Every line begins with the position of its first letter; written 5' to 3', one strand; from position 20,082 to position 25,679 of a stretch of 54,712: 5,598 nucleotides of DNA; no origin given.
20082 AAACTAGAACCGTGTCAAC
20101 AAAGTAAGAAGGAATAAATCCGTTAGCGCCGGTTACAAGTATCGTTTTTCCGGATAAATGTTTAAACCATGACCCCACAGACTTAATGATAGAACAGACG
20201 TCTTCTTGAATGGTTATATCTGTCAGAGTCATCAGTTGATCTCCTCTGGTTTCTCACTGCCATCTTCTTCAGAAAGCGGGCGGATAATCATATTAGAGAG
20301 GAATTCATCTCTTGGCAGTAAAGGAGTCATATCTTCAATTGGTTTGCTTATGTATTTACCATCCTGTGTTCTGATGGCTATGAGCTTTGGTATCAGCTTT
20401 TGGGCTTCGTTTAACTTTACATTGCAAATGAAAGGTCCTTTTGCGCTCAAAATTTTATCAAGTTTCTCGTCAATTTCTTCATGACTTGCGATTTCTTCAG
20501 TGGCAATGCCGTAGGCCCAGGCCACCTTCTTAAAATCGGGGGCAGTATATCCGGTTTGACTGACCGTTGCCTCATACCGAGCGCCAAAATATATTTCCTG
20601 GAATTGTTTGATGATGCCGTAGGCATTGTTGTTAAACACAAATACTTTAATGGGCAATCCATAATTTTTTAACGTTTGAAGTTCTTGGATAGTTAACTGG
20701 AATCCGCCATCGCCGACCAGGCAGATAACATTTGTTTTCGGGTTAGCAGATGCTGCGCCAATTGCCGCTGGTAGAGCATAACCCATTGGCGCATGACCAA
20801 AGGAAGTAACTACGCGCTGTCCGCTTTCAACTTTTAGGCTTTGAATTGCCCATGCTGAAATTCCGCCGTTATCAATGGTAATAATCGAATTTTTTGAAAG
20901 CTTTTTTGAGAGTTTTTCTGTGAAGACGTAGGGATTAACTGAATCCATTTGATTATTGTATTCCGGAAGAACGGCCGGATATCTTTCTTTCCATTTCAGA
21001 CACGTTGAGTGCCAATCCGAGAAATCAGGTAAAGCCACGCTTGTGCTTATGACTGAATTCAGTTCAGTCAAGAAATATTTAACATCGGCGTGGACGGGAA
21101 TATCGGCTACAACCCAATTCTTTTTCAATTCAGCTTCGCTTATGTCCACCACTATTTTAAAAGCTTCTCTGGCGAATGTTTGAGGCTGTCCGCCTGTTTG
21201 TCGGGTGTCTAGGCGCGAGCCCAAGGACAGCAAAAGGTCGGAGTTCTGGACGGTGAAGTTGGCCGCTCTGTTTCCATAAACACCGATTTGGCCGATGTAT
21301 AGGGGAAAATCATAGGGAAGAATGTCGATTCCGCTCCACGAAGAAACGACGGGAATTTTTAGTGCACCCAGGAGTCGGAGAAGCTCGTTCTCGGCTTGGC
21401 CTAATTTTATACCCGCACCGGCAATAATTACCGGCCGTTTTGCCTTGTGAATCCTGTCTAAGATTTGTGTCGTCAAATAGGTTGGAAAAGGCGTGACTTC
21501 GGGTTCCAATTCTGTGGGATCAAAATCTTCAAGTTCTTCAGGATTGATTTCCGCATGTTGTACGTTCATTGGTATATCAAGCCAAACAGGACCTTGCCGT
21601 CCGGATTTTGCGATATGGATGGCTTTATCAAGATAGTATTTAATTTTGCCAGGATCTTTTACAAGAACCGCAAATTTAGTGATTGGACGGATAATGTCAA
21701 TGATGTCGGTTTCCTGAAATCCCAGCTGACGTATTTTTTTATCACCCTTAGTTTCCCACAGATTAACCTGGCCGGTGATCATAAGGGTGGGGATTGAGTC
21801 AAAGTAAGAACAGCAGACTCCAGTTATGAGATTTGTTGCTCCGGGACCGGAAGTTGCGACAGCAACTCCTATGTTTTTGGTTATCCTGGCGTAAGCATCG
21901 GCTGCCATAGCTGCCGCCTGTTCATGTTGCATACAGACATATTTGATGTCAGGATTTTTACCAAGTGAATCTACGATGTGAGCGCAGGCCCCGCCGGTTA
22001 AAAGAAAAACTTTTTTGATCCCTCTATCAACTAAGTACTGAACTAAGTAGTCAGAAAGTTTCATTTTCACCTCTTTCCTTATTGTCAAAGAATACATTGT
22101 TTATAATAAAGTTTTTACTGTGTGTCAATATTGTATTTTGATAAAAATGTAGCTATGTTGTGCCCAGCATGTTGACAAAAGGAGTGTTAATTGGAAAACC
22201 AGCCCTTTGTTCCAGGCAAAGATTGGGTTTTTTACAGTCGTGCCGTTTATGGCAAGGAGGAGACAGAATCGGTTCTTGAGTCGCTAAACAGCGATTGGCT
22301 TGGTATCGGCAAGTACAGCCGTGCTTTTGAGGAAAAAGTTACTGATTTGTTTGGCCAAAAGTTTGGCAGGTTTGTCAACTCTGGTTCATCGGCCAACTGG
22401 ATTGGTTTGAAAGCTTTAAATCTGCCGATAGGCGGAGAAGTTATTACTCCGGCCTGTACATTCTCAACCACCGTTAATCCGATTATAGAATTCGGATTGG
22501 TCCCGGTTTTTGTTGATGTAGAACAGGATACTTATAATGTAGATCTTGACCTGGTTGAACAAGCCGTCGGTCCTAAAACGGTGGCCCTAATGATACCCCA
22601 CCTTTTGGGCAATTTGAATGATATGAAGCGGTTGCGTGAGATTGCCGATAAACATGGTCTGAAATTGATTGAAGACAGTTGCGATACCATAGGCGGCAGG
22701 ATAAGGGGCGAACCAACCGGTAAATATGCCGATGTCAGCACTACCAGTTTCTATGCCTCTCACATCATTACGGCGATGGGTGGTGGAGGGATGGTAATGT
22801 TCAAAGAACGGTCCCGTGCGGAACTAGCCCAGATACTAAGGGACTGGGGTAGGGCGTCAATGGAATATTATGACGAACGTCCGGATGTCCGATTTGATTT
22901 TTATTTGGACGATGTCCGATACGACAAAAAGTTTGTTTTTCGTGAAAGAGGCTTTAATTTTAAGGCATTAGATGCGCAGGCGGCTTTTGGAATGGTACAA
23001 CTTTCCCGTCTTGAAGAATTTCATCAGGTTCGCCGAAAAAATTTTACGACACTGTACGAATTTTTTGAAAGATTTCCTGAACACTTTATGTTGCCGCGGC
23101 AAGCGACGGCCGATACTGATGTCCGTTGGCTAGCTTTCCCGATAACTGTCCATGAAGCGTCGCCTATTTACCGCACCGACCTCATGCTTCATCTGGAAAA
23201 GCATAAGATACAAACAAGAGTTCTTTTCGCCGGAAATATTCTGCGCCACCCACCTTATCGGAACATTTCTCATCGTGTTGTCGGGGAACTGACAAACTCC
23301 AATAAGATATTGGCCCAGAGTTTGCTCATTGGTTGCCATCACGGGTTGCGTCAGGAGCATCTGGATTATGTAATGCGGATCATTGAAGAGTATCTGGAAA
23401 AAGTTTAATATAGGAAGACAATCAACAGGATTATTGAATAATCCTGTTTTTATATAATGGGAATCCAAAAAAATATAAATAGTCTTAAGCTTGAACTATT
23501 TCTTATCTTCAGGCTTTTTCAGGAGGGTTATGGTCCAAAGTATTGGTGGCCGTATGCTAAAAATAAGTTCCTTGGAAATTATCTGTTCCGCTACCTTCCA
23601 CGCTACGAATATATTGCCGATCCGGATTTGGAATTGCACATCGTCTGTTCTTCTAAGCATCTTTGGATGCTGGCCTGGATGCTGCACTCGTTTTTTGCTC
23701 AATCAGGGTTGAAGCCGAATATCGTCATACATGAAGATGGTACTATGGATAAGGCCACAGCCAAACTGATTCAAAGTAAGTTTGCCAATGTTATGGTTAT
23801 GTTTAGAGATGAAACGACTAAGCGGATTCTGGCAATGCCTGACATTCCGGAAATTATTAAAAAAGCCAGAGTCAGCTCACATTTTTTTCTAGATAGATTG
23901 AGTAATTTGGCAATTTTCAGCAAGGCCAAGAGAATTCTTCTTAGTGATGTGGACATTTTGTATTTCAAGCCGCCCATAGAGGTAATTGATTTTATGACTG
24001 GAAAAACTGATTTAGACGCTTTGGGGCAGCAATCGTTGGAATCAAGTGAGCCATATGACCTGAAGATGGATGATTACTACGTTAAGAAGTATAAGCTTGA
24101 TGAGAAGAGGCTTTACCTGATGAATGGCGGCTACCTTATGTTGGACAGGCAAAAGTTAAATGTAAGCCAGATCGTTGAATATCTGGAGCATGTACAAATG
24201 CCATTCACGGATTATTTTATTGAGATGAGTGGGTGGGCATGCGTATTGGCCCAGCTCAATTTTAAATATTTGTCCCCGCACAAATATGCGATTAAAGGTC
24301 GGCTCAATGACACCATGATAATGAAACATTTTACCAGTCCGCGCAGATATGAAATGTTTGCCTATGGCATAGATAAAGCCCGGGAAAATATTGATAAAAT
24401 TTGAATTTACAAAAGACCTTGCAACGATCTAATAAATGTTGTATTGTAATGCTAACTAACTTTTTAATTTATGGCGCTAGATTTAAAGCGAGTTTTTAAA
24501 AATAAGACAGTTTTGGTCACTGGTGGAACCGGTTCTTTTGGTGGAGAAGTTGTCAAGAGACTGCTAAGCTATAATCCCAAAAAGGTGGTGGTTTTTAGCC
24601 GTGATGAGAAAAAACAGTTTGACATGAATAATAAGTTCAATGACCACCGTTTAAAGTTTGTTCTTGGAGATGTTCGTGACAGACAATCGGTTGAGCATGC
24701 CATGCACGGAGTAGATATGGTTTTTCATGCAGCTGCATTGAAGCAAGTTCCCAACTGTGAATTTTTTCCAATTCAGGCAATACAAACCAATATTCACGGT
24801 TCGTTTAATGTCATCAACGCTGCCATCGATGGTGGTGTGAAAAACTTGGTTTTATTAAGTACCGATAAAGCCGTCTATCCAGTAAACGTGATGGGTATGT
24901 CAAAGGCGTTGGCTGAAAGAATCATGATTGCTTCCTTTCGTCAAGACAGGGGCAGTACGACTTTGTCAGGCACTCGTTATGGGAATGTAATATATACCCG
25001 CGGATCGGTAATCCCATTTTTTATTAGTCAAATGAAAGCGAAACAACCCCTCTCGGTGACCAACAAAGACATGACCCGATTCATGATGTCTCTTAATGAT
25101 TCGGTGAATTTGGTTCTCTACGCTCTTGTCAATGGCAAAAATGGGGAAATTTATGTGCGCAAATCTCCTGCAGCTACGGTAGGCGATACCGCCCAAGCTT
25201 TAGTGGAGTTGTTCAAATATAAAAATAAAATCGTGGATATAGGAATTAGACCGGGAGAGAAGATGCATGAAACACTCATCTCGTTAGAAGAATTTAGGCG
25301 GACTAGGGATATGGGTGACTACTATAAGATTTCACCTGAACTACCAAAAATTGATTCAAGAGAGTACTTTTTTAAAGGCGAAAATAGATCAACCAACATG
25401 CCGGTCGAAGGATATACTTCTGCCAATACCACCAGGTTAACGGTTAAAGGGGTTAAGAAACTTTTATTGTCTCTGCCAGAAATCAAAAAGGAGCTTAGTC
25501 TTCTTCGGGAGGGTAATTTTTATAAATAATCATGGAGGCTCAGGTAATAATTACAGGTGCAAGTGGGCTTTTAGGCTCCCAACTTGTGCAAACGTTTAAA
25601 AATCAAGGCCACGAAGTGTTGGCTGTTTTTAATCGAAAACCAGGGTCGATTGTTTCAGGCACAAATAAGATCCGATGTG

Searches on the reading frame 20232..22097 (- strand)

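Call 7: search_protein_families(library=ncbifam, proteins=[window:20232-22097:-], max_evalue=1e-8)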
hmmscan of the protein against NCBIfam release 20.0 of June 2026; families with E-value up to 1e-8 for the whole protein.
window:20232-22097:- (621 aa): 52 families (the best 25 are shown)
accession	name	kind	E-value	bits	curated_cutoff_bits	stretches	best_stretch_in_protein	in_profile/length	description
TIGR00118.1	acolac_lg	equivalog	8.2e-136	453.7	538.35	1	15-573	4-545/557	biosynthetic-type acetolactate synthase large subunit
NF006524.0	PRK08978.1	equivalog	1e-127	426.7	738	1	15-570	4-532/548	acetolactate synthase 2 catalytic subunit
NF004710.0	PRK06048.1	equivalog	5.5e-125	418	976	1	9-571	5-546/561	acetolactate synthase large subunit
NF004919.0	PRK06276.1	equivalog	9.9e-123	410.5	866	1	12-567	1-543/582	acetolactate synthase large subunit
NF005824.0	PRK07710.1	equivalog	6.3e-121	404.5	976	1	8-572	13-558/573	acetolactate synthase large subunit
NF005651.0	PRK07418.1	subfamily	4.6e-118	395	942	1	9-571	16-568/617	acetolactate synthase large subunit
NF005584.0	PRK07282.1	equivalog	6.7e-116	388.1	970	1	11-574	9-552/566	acetolactate synthase large subunit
NF005860.0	PRK07789.1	equivalog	1.8e-115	386.6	881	1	8-561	30-577/615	acetolactate synthase large subunit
NF005228.0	PRK06725.1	equivalog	9e-115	384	991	1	12-572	16-555/571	acetolactate synthase large subunit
NF006016.1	PRK08155.1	equivalog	1e-110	370.8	870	1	15-570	6-540/554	acetolactate synthase large subunit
NF005058.0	PRK06466.1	equivalog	1.4e-110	370.5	951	1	15-585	7-570/574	acetolactate synthase 3 large subunit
NF006319.0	PRK08527.1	equivalog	1.7e-107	360.2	905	1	11-571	3-547/565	acetolactate synthase large subunit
NF006581.0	PRK09107.1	equivalog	2e-107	360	974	1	9-572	8-563/595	acetolactate synthase 3 large subunit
NF005409.0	PRK06965.1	equivalog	8.3e-104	348.1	1035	1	10-553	19-551/587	acetolactate synthase 3 catalytic subunit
NF006525.0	PRK08979.1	equivalog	4.2e-97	325.9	1084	1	15-585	7-568/572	acetolactate synthase 3 large subunit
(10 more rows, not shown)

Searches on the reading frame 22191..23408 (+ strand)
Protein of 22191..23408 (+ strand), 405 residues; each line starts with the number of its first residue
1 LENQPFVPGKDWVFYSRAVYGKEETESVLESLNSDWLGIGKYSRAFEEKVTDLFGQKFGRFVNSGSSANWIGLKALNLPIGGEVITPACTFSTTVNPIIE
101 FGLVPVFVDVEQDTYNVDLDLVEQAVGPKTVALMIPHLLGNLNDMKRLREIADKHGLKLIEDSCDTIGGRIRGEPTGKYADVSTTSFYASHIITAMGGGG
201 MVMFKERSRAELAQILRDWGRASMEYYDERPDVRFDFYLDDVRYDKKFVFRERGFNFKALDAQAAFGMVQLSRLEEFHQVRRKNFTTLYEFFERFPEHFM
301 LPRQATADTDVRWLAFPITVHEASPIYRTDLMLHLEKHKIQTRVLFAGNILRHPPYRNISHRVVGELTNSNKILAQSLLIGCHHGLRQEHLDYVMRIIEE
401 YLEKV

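Call 7: search_protein_families(library=ncbifam, proteins=[window:22191-23408:+], max_evalue=1e-8)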
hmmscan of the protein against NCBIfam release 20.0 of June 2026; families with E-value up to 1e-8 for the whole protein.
window:22191-23408:+ (405 aa): 7 families
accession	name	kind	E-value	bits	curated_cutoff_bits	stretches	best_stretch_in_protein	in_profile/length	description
NF011936.0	PRK15407.1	equivalog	2.5e-118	395.5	423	1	2-403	26-437/440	lipopolysaccharide biosynthesis protein RfbH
TIGR03588.1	PseC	equivalog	4.8e-55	187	423.5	1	15-401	4-379/380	UDP-4-amino-4,6-dideoxy-N-acetyl-beta-L-altrosamine transaminase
TIGR04181.1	NHT_00031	hypoth_equivalog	3e-48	164.5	420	1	21-363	9-342/359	LegC family aminotransferase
NF008658.2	PRK11658.1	equivalog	5e-41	140.6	631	1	11-400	3-375/379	UDP-4-amino-4-deoxy-L-arabinose aminotransferase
NF008687.0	PRK11706.1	equivalog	1.4e-38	132.6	375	1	15-402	4-374/375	dTDP-4-amino-4,6-dideoxygalactose transaminase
TIGR04427.1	PLP_DesI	equivalog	2.9e-34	118.8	650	1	31-223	41-231/390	dTDP-4-dehydro-6-deoxyglucose aminotransferase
TIGR02379.1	ECA_wecE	subfamily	3.6e-30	105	434.85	1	19-402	9-375/376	dTDP-4-amino-4,6-dideoxy-D-glucose transaminase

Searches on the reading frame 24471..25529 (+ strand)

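Call 7: search_protein_families(library=ncbifam, proteins=[window:24471-25529:+], max_evalue=1e-8)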
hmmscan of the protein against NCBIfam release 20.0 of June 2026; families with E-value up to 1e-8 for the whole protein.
window:24471-25529:+ (352 aa): 14 families
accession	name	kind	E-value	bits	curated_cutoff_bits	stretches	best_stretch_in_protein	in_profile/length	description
TIGR04130.1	FnlA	equivalog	2.1e-118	395.1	730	1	8-339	1-332/337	UDP-N-acetylglucosamine 4,6-dehydratase/5-epimerase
TIGR03589.1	PseB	equivalog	5.8e-100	334.4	407.75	1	9-331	2-323/324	UDP-N-acetylglucosamine 4,6-dehydratase (inverting)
TIGR04180.1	EDH_00030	hypoth_equivalog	2.4e-20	72.8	475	1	14-133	1-123/297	NAD-dependent 4,6-dehydratase LegB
TIGR03466.1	HpnA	hypoth_equivalog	4.2e-16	58.7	367.65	1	13-132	2-114/327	hopanoid-associated sugar epimerase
TIGR02622.1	CDP_4_6_dhtase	equivalog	1.3e-14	54.1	278.45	1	8-135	1-133/352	CDP-glucose 4,6-dehydratase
TIGR01179.1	galE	equivalog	5.7e-14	51.7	262.3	1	14-137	2-126/332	UDP-glucose 4-epimerase GalE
TIGR01181.1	dTDP_gluc_dehyt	equivalog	6.4e-14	51.8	365.1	1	14-263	2-277/321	dTDP-glucose 4,6-dehydratase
NF052578.1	StrlDmthSdmBMthl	equivalog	7.7e-13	48.9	600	1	13-135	2-117/328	sterol demethylase protein SdmB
NF042423.1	oxyalk_red_Shew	equivalog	1.1e-12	47.6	580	1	10-132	7-119/331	2-alkyl-3-oxoalkanoate reductase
NF042422.1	oxyalk_red_OleD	equivalog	1.4e-11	44.3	580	1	14-134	3-113/329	2-alkyl-3-oxoalkanoate reductase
NF007956.0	PRK10675.1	subfamily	3.8e-11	42.7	394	1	13-136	2-128/338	UDP-glucose 4-epimerase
NF041293.1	G6PDh_Azf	equivalog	4.7e-11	42.6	400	1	11-136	2-120/252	NAD-dependent glucose-6-phosphate dehydrogenase Azf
TIGR02197.1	heptose_epim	equivalog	6.3e-09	35.4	274.6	0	14-174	1-171/316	ADP-glyceromanno-heptose 6-epimerase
NF011728.1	PRK15181.1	equivalog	6.9e-09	35.2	760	0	5-127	9-137/348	Vi polysaccharide biosynthesis UDP-N-acetylglucosaminuronic acid C-4 epimerase TviC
